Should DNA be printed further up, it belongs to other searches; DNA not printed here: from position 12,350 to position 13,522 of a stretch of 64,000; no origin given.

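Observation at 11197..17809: Compact phosphonate biosynthetic cluster with a Fom1-type cytidylyltransferase-PepM fusion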

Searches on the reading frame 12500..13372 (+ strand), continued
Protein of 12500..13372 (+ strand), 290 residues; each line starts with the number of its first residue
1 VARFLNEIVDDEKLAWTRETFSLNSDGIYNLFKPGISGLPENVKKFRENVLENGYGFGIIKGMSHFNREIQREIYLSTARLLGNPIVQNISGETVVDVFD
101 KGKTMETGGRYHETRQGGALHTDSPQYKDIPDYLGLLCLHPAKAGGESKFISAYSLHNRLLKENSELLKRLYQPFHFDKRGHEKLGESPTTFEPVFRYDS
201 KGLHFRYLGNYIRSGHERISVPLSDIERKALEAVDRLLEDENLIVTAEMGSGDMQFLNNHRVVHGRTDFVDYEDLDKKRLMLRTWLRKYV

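Call 24: find_encoding_contigs(protein=P0196, flank=10000, max_places=2)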
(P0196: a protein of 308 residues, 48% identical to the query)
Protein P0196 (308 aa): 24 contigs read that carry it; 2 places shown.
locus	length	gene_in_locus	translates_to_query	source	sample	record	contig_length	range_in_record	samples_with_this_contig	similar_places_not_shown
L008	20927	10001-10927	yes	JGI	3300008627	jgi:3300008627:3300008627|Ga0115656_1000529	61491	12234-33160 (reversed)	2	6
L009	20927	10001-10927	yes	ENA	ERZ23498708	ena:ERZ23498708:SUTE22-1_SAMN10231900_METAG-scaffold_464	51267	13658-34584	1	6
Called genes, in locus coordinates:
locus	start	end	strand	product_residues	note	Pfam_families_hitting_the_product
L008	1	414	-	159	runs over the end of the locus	-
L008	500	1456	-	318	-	PF00465:Fe-ADH, PF13685:Fe-ADH_2, PF25137:ADH_Fe_C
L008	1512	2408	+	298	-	PF13714:PEP_mutase, PF00463:ICL (faint)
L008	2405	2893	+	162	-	PF02776:TPP_enzyme_N (weak)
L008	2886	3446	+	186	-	PF02775:TPP_enzyme_C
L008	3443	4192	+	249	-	PF00483:NTP_transferase, PF12804:NTP_transf_3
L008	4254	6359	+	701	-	PF02310:B12-binding, PF04055:Radical_SAM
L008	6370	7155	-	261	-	PF00149:Metallophos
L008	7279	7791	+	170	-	PF00293:NUDIX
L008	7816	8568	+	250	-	PF00483:NTP_transferase, PF12804:NTP_transf_3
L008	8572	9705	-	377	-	PF00884:Sulfatase, PF01663:Phosphodiest (faint), PF16347:SGSH_C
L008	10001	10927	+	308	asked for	PF02668:TauD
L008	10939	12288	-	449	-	PF00884:Sulfatase, PF01663:Phosphodiest (faint), PF16347:SGSH_C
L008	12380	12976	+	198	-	PF01839:FG-GAP, PF13517:FG-GAP_3, PF01839:FG-GAP (weak)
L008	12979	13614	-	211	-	PF02585:PIG-L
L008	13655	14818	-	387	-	PF00155:Aminotran_1_2 (weak), PF01041:DegT_DnrJ_EryC1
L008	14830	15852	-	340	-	PF01073:3Beta_HSD, PF01370:Epimerase, PF02719:Polysacc_synt_2, PF04321:RmlD_sub_bind, PF05368:NmrA, PF07993:NAD_binding_4, PF13460:NAD_binding_10, PF16363:GDP_Man_Dehyd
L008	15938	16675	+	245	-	-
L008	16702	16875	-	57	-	-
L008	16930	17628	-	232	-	PF08889:WbqC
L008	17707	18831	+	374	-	PF13692:Glyco_trans_1_4, PF00534:Glycos_transf_1, PF13524:Glyco_trans_1_2 (weak)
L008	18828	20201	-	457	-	PF02826:2-Hacid_dh_C (faint), PF03721:UDPG_MGDP_dh_N, PF00984:UDPG_MGDP_dh, PF03720:UDPG_MGDP_dh_C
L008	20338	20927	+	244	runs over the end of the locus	PF13489:Methyltransf_23, PF01728:FtsJ (faint), PF13847:Methyltransf_31, PF08241:Methyltransf_11, PF08242:Methyltransf_12, PF13649:Methyltransf_25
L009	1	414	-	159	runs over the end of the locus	-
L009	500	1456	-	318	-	PF00465:Fe-ADH, PF13685:Fe-ADH_2, PF25137:ADH_Fe_C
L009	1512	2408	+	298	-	PF13714:PEP_mutase, PF00463:ICL (faint)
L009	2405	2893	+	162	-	PF02776:TPP_enzyme_N (weak)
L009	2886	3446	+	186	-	PF02775:TPP_enzyme_C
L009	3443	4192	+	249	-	PF00483:NTP_transferase, PF12804:NTP_transf_3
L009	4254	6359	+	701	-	PF02310:B12-binding, PF04055:Radical_SAM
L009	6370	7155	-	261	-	PF00149:Metallophos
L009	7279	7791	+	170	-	PF00293:NUDIX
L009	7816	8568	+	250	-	PF00483:NTP_transferase, PF12804:NTP_transf_3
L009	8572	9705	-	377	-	PF00884:Sulfatase, PF01663:Phosphodiest (faint), PF16347:SGSH_C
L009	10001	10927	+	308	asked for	PF02668:TauD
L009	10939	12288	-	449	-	PF00884:Sulfatase, PF01663:Phosphodiest (faint), PF16347:SGSH_C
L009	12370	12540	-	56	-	-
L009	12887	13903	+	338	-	PF01839:FG-GAP (weak), PF13517:FG-GAP_3 (faint), PF01839:FG-GAP (weak)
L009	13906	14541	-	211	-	PF02585:PIG-L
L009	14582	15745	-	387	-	PF00155:Aminotran_1_2 (weak), PF01041:DegT_DnrJ_EryC1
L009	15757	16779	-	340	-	PF01073:3Beta_HSD, PF01370:Epimerase, PF02719:Polysacc_synt_2, PF04321:RmlD_sub_bind, PF05368:NmrA, PF07993:NAD_binding_4, PF13460:NAD_binding_10, PF16363:GDP_Man_Dehyd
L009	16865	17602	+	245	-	-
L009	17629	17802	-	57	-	-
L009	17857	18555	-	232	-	PF08889:WbqC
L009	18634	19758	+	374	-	PF13692:Glyco_trans_1_4, PF00534:Glycos_transf_1, PF13524:Glyco_trans_1_2 (weak)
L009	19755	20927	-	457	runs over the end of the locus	PF02826:2-Hacid_dh_C (faint), PF03721:UDPG_MGDP_dh_N, PF00984:UDPG_MGDP_dh, PF03720:UDPG_MGDP_dh_C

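Call 39: find_related_loci(query=A1, collection=genome_contigs, flank=10000)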
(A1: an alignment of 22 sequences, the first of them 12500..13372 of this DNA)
Query A1 (290 aa) in genome_contigs; peptide patterns used: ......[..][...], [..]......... (x = any residue, [..] = any of these).
64 stretches matched a pattern; 13 encode a relative of the query (tblastn E <= 1e-3); 13 distinct loci.
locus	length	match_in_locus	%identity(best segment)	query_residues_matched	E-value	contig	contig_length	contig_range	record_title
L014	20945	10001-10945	48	1-288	1e-96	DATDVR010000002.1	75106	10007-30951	MAG TPA_asm: Candidatus Nanoarchaeia archaeon isolate SMAG_U8089 k141_963751, whole genome shotgun sequence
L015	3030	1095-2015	44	1-287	7e-84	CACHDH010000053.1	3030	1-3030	uncultured marine group I thaumarchaeote isolate AG-426-M08 genome assembly, contig: AG-426-M08_NODE_53, whole genome sh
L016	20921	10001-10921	45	1-287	1e-82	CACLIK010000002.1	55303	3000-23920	uncultured marine group I thaumarchaeote isolate AG-464-C10 genome assembly, contig: AG-464-C10_NODE_2, whole genome sho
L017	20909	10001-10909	43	5-287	1e-81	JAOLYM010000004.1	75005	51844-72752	Candidatus Nitrosopelagicus sp. isolate AH-558-M07 AH-558-M07_NODE_4, whole genome shotgun sequence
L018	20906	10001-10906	42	5-287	6e-81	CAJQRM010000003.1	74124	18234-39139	MAG: uncultured Candidatus Nitrosopumilus sp. isolate RIS_SAG_08 genome assembly, contig: c_000000000602, whole genome s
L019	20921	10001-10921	44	1-287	9e-81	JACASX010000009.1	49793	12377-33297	Marine Group I thaumarchaeote strain F20 AC-665-F20_C109, whole genome shotgun sequence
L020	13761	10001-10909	42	5-287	3e-79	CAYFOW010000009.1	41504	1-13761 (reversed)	MAG TPA_asm: uncultured Candidatus Nitrosopelagicus sp. isolate ERP019367_co1_23 genome assembly, contig: NODE_995_lengt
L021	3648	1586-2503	42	1-287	3e-78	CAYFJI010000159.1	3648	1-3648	MAG TPA_asm: uncultured Acidiferrobacteraceae bacterium isolate ERP001736_co2_377 genome assembly, contig: NODE_21121_le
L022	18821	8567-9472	41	5-287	9e-75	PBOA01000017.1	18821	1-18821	MAG: Chloroflexota bacterium isolate SP196 165747, whole genome shotgun sequence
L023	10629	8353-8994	49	74-287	6e-73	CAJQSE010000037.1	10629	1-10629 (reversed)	MAG: uncultured Candidatus Nitrosopumilus sp. isolate RIS_SAG_24 genome assembly, contig: c_000000001913, whole genome s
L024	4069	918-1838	39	1-287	3e-70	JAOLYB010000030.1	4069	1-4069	Candidatus Nitrosopelagicus sp. isolate AH-558-N14 AH-558-N14_NODE_30, whole genome shotgun sequence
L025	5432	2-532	50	111-287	2e-64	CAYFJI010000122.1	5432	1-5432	MAG TPA_asm: uncultured Acidiferrobacteraceae bacterium isolate ERP001736_co2_377 genome assembly, contig: NODE_10011_le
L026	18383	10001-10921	42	1-287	5e-80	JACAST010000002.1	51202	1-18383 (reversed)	Marine Group I thaumarchaeote strain N8 AC-661-N08_C743536, whole genome shotgun sequence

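Call 45: search_protein_families(library=ncbifam, proteins=[L016:3265-4620:+, L016:4655-7081:-, L016:7205-7996:+, L016:8004-9188:+, L016:9237-9986:+, L016:10968-11987:-, L016:12088-13038:+, L016:13091-14110:+, L016:14195-15568:+, L016:15558-16778:+], max_evalue=0.00001)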
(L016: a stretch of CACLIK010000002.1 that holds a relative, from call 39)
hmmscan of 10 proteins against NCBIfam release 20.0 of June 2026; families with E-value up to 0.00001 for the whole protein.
L016:3265-4620:+ (451 aa): 8 families
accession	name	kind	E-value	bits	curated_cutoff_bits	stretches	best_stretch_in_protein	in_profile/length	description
NF033195.1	F430_CfbB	exception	6.1e-142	473.6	560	1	12-442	1-444/451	Ni-sirohydrochlorin a,c-diamide synthase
NF002204.1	PRK01077.1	equivalog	9.6e-140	466.2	254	1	11-437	2-420/420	cobyrinic acid a,c-diamide synthase CobB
TIGR00379.1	cobB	subfamily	2.6e-133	445.2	261.4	1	12-444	1-441/449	cobyrinic/hydrogenobyrinic acid a,c-diamide synthase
NF053748.1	bifunc_CobBC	exception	1.8e-103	347.4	950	1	10-437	1-429/797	bifunctional hydrogenobyrinic acid a,c-diamide synthase/histidinol phosphate aminotransferase CobBC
NF010471.0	PRK13896.1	equivalog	1.3e-95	321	693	1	13-443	4-427/433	cobyrinic acid a,c-diamide synthase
NF001989.1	PRK00784.1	equivalog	5.5e-17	61.6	273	1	244-448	240-435/480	cobyric acid synthase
NF004921.0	PRK06278.1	equivalog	2.5e-15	56.4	354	1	10-236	239-463/482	cobyrinic acid a,c-diamide synthase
TIGR00313.1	cobQ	equivalog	5.2e-09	35.4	309.9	0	267-450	263-442/477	cobyric acid synthase CobQ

L016:4655-7081:- (808 aa): 1 family
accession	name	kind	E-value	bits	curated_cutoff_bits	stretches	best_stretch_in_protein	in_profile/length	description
TIGR04154.1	archaeo_STT3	subfamily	9.2e-30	103.7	450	1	26-533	3-556/831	oligosaccharyl transferase, archaeosortase A system-associated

L016:7205-7996:+ (263 aa): 0 families

L016:8004-9188:+ (394 aa): 0 families

L016:9237-9986:+ (249 aa): 24 families
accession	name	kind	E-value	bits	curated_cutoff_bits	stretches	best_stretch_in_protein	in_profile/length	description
TIGR03992.1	Arch_glmU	subfamily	5.3e-21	75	292.1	1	1-245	1-223/393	bifunctional sugar-1-phosphate nucleotidylyltransferase/acetyltransferase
NF041313.1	UDPGP_AglF_Halo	equivalog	6.7e-19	68.3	400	1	1-109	1-115/234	UTP--glucose-1-phosphate uridylyltransferase AglF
NF041135.1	IPPtranDIPPsyn_Thcocales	equivalog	7.7e-18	64.7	580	1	1-157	1-149/419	bifunctional L-myo-inositol-1-phosphate cytidylyltransferase/CDP-L-myo-inositol myo-inositolphosphotransferase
NF041173.1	Sug_nt_acttase_Thmprot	equivalog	9.8e-16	57.7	600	1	1-195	1-200/405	bifunctional sugar-1-phosphate nucleotidylyltransferase/acetyltransferase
NF045665.1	NTPtran_DVU1551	equivalog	1.9e-13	50.2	315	1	2-92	2-90/359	DVU_1551 family NTP transferase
NF045761.1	NAMPUrTaseMurU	equivalog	3.8e-13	49.8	250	1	1-105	1-113/226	N-acetylmuramate alpha-1-phosphate uridylyltransferase MurU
TIGR03310.1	matur_MocA_YgfJ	equivalog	3.3e-11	43.5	186.45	1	3-113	2-114/188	molybdenum cofactor cytidylyltransferase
NF049965.1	GlMnHpPGnyltfHddC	equivalog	7.3e-09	35.6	300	1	1-121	1-126/221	D-glycero-D-manno-heptose 1-phosphate guanosyltransferase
TIGR01173.1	glmU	equivalog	7.5e-09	34.9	366.85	1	1-119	1-122/452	bifunctional UDP-N-acetylglucosamine diphosphorylase/glucosamine-1-phosphate N-acetyltransferase GlmU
NF038362.1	Sden_1164_fam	equivalog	2e-08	34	300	1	3-178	4-186/266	Sden_1164 family protein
TIGR02623.1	G1P_cyt_trans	equivalog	4.5e-08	32.9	300.25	1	1-58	1-58/255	glucose-1-phosphate cytidylyltransferase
TIGR01208.1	rmlA_long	equivalog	6.8e-08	31.8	320.25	1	2-108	1-116/353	glucose-1-phosphate thymidylyltransferase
NF010940.0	PRK14360.1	equivalog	5.5e-07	28.5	602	1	4-112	5-117/452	bifunctional UDP-N-acetylglucosamine diphosphorylase/glucosamine-1-phosphate N-acetyltransferase GlmU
TIGR01099.1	galU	equivalog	6.5e-07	29.2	326.8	1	2-64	3-63/261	UTP--glucose-1-phosphate uridylyltransferase GalU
TIGR00453.1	ispD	equivalog_domain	1.1e-06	28.3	181.3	1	3-61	2-58/219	2-C-methyl-D-erythritol 4-phosphate cytidylyltransferase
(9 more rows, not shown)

L016:10968-11987:- (339 aa): 38 families (the best 25 are shown)
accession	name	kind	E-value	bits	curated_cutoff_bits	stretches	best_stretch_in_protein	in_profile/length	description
NF047684.1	TeichurnBiosyTuaC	equivalog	1.8e-26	93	550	1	66-338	106-390/391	teichuronic acid biosynthesis protein TuaC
NF053787.1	GlcN_PG_synth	equivalog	8e-25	87.4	480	1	165-338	195-360/361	N-acetylglucosaminyl phosphatidylglycerol synthase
TIGR03088.1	stp2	hypoth_equivalog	1.1e-23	84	409.05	1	158-338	185-374/374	TIGR03088 family PEP-CTERM/XrtA system glycosyltransferase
TIGR02149.1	glgA_Coryne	subfamily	1.4e-23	83.6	302.4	1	66-338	81-391/391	glycogen synthase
NF046085.1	XrtY_assoc_Gly1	equivalog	1.6e-23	83.2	400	1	112-338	149-385/387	XrtY-associated glycosyltransferase XYAG1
NF038229.1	Glyco4_Geo_Pelo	equivalog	8.5e-23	80.9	400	1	3-338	2-337/338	GPMC system family 4 glycosyltransferase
TIGR03999.1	thiol_BshA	equivalog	3.1e-22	79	273.7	1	64-338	80-374/375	N-acetyl-alpha-D-glucosaminyl L-malate synthase BshA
NF050056.1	ProtGlycPglH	equivalog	6.6e-22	78.1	600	1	113-336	126-352/354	GalNAc-alpha-(1->4)-GalNAc-alpha-(1->3)-diNAcBac-PP-undecaprenol alpha-1,4-N-acetyl-D-galactosaminyltransferase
NF041876.1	EPS_EpsE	equivalog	3.7e-21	75.8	400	1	165-320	212-379/389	exopolysaccharide biosynthesis GT4 family glycosyltransferase EpsE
TIGR03449.1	mycothiol_MshA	equivalog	8.4e-21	74.3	462.5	1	68-337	102-403/406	D-inositol-3-phosphate glycosyltransferase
NF050063.1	ProtGlycPglJ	equivalog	5e-20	72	500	1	110-333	130-362/363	N-acetylgalactosamine-N,N'-diacetylbacillosaminyl-diphospho-undecaprenol 4-alpha-N-acetylgalactosaminyltransferase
TIGR04063.1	stp3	hypoth_equivalog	5.3e-18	65.1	442.05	1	70-338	94-396/397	TIGR04063 family PEP-CTERM/XrtA system glycosyltransferase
NF012028.0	PRK15484.1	subfamily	1.5e-17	63.8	618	1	111-330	147-371/380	lipopolysaccharide N-acetylglucosaminyltransferase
TIGR04047.1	MSMEG_0565_glyc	hypoth_equivalog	1.9e-16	60.2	259.85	1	206-335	245-372/373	MSMEG_0565 family glycosyltransferase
TIGR04157.1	glyco_rSAM_CFB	subfamily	4.2e-16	58.9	400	1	164-304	224-375/406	TIGR04157 family glycosyltransferase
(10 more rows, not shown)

L016:12088-13038:+ (316 aa): 28 families (the best 25 are shown)
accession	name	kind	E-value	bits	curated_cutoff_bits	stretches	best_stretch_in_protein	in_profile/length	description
TIGR01181.1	dTDP_gluc_dehyt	equivalog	1.1e-30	106.9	365.1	1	10-310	2-313/321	dTDP-glucose 4,6-dehydratase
TIGR01179.1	galE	equivalog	1.2e-30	106.5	262.3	1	9-305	1-322/332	UDP-glucose 4-epimerase GalE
TIGR04180.1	EDH_00030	hypoth_equivalog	7.3e-29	100.8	475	1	10-294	1-295/297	NAD-dependent 4,6-dehydratase LegB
NF007956.0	PRK10675.1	subfamily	2.4e-18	66.4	394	1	8-129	1-127/338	UDP-glucose 4-epimerase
NF007490.0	PRK10084.1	subfamily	5e-18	65.2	649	2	133-309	165-335/361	dTDP-glucose 4,6-dehydratase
TIGR02197.1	heptose_epim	equivalog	2e-16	60.1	274.6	1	10-269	1-271/316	ADP-glyceromanno-heptose 6-epimerase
TIGR03466.1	HpnA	hypoth_equivalog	7.1e-15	54.7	367.65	1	8-126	1-113/327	hopanoid-associated sugar epimerase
NF005998.1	PRK08125.1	equivalog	1.1e-14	53.8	777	1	7-261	315-588/649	bifunctional UDP-4-amino-4-deoxy-L-arabinose formyltransferase/UDP-glucuronic acid oxidase ArnA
NF042422.1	oxyalk_red_OleD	equivalog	1.5e-14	54.1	580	1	8-131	1-115/329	2-alkyl-3-oxoalkanoate reductase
NF011728.1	PRK15181.1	equivalog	7.2e-14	51.5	760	1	10-309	18-338/348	Vi polysaccharide biosynthesis UDP-N-acetylglucosaminuronic acid C-4 epimerase TviC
NF047922.1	GDPFucSynFcl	equivalog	1.2e-13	51.2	500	1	9-308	4-301/308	GDP-L-fucose synthase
NF007582.0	PRK10217.1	equivalog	5.4e-12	45.5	698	1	133-255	158-267/355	dTDP-glucose 4,6-dehydratase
NF008872.0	PRK11908.1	equivalog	2e-11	43.6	294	1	8-258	2-271/349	bifunctional UDP-4-keto-pentose/UDP-xylose synthase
TIGR03589.1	PseB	equivalog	2.8e-11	42.9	407.75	1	9-146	6-146/324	UDP-N-acetylglucosamine 4,6-dehydratase (inverting)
NF043036.1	ErythonDh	equivalog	4.7e-10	39.2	325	1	8-123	1-121/321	D-erythronate dehydrogenase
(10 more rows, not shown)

L016:13091-14110:+ (339 aa): 22 families
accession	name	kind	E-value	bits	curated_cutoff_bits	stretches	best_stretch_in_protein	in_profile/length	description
TIGR03589.1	PseB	equivalog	3.9e-83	279.1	407.75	1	12-321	2-301/324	UDP-N-acetylglucosamine 4,6-dehydratase (inverting)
TIGR04130.1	FnlA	equivalog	2.6e-67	227.1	730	1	12-323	2-305/337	UDP-N-acetylglucosamine 4,6-dehydratase/5-epimerase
TIGR04180.1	EDH_00030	hypoth_equivalog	9.4e-15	54.4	475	1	17-137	1-123/297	NAD-dependent 4,6-dehydratase LegB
TIGR02622.1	CDP_4_6_dhtase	equivalog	1.9e-14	53.6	278.45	1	12-139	2-133/352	CDP-glucose 4,6-dehydratase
TIGR03466.1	HpnA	hypoth_equivalog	2.3e-14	53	367.65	1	16-136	2-114/327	hopanoid-associated sugar epimerase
TIGR01181.1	dTDP_gluc_dehyt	equivalog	2.8e-14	52.9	365.1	1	16-137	1-127/321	dTDP-glucose 4,6-dehydratase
TIGR01179.1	galE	equivalog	4.5e-14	52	262.3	1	16-182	1-180/332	UDP-glucose 4-epimerase GalE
NF042422.1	oxyalk_red_OleD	equivalog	5.2e-12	45.8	580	1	16-140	2-115/329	2-alkyl-3-oxoalkanoate reductase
NF007956.0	PRK10675.1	subfamily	6.1e-11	42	394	1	16-135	2-124/338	UDP-glucose 4-epimerase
TIGR01214.1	rmlD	equivalog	9.1e-10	38.1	224.05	1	17-183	2-155/285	dTDP-4-dehydrorhamnose reductase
NF042423.1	oxyalk_red_Shew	equivalog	1.2e-09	37.7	580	1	14-139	8-122/331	2-alkyl-3-oxoalkanoate reductase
NF041293.1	G6PDh_Azf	equivalog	1.3e-09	37.8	400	1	15-140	3-120/252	NAD-dependent glucose-6-phosphate dehydrogenase Azf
TIGR01746.1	Thioester-redct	subfamily_domain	2.8e-09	36.7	213.35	0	79-140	84-141/371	thioester reductase domain-containing protein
NF052578.1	StrlDmthSdmBMthl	equivalog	1.5e-08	34.8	600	1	17-137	3-115/328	sterol demethylase protein SdmB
NF005075.0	PRK06500.1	equivalog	2.7e-08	33.5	336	1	11-115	3-115/249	SDR family oxidoreductase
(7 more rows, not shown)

L016:14195-15568:+ (457 aa): 8 families
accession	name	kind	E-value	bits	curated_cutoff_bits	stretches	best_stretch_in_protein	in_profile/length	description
TIGR03026.1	NDP-sugDHase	subfamily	1.5e-115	386.3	189.8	1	25-435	2-412/413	nucleotide sugar dehydrogenase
NF040825.1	UDPMaNacDH_Arch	equivalog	4.7e-88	295.8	750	1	25-456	2-416/418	UDP-N-acetyl-D-mannosamine dehydrogenase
NF008286.0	PRK11064.1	equivalog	7.4e-66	222.5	459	1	25-438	5-419/420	UDP-N-acetyl-D-mannosamine dehydrogenase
NF041297.1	UDPGDh_AglM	equivalog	7.6e-61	206.3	670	1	25-440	2-419/429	UDP-glucose 6-dehydrogenase AglM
NF047673.2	TeichurnBiosyTuaD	equivalog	3e-56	191.4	700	1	25-455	3-431/439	UDP-glucose 6-dehydrogenase TuaD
NF011729.0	PRK15182.1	equivalog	2.4e-54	184.8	592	1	24-420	7-396/425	Vi polysaccharide biosynthesis UDP-N-acetylglucosamine C-6 dehydrogenase TviB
NF011631.0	PRK15057.1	equivalog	1.1e-20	74.1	757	1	24-424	1-381/388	UDP-glucose 6-dehydrogenase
NF006204.0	PRK08328.1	equivalog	2.6e-06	27.2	339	0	358-455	116-210/231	hypothetical protein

L016:15558-16778:+ (406 aa): 6 families
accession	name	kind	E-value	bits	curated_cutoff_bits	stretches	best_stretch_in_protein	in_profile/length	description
TIGR01536.1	asn_synth_AEB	equivalog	6.9e-21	74.8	267.1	1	42-315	230-504/517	asparagine synthase (glutamine-hydrolyzing)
TIGR03108.1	eps_aminotran_1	hypoth_equivalog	4.1e-19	68.7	816.9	1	41-184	231-379/628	XrtA/PEP-CTERM system amidotransferase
TIGR03104.1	trio_amidotrans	equivalog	1e-14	53.7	570.1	1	44-375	240-568/589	N-acetylglutaminylglutamine amidotransferase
NF010587.0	PRK13980.1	equivalog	2.9e-10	39.8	255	1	45-138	10-104/267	NAD+ synthase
NF006949.0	PRK09431.1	equivalog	8.1e-10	37.8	499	1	38-183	201-363/554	asparagine synthase B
TIGR00268.2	TIGR00268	equivalog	5e-06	26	150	1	64-130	11-78/259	ATP-dependent sacrificial sulfur transferase LarE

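Call 62: search_protein_families(library=ncbifam, proteins=[L008:4254-6359:+], max_evalue=1e-12)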
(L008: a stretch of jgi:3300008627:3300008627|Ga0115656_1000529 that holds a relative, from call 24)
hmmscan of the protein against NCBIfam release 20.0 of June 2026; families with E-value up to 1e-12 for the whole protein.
L008:4254-6359:+ (701 aa): 2 families
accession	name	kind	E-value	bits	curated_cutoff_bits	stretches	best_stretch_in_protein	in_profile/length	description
NF033712.0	B12_rSAM_KedN5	subfamily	1.2e-51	175.7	700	1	30-538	12-507/624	KedN5 family methylcobalamin-dependent radical SAM C-methyltransferase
TIGR03975.1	rSAM_ocin_1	subfamily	1.4e-13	50.3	281.85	1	58-265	114-318/606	RiPP maturation radical SAM C-methyltransferase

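Call 66: search_protein_families(library=pfam, proteins=[L016:7205-7996:+, L016:8004-9188:+], max_evalue=0.001)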
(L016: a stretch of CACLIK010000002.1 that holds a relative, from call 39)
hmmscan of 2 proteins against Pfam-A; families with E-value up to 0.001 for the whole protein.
L016:7205-7996:+ (263 aa): 0 families

L016:8004-9188:+ (394 aa): 1 family
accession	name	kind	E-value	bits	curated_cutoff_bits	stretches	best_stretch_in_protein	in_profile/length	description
PF04464.20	Glyphos_transf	-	6.3e-13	48.8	22.1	1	23-302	11-292/367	CDP-Glycerol:Poly(glycerophosphate) glycerophosphotransferase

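Call 70: predict_structure(alignment_id=A1)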
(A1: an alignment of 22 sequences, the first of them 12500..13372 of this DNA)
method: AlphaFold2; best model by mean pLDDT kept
length: 290 residues; sequences in the alignment: 22
mean_pLDDT: 86.9   pTM: 0.87
mean pLDDT of the five models: 86.9, 85.0, 71.5, 69.9, 69.6
residues with pLDDT >= 90: 177; 70-90: 77; 50-70: 34; < 50: 2
segments of 3 or more residues with pLDDT < 50: none
pLDDT, mean of each block of 10 residues (from residue 1): 85 93 68 65 90 92 89 94 88 90 81 81 66 94 94 97 96 85 55 90 89 83 94 95 93 94 93 92 90
secondary structure, 60 per line:
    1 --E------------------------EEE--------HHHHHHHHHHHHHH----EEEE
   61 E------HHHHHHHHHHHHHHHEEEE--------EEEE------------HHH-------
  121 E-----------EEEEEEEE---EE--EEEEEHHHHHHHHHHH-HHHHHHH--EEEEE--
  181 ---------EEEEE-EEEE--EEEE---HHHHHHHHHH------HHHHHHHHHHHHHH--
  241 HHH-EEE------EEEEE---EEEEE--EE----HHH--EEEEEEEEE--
elements in order: E28-30 H39-52 E57-61 H68-82 E83-86 E95-98 E133-140 E148-152 H153-163 H165-171 E174-178 E190-194 E196-199 E202-205 H209-218 H225-238 E245-247 E254-258 E262-266 E280-288
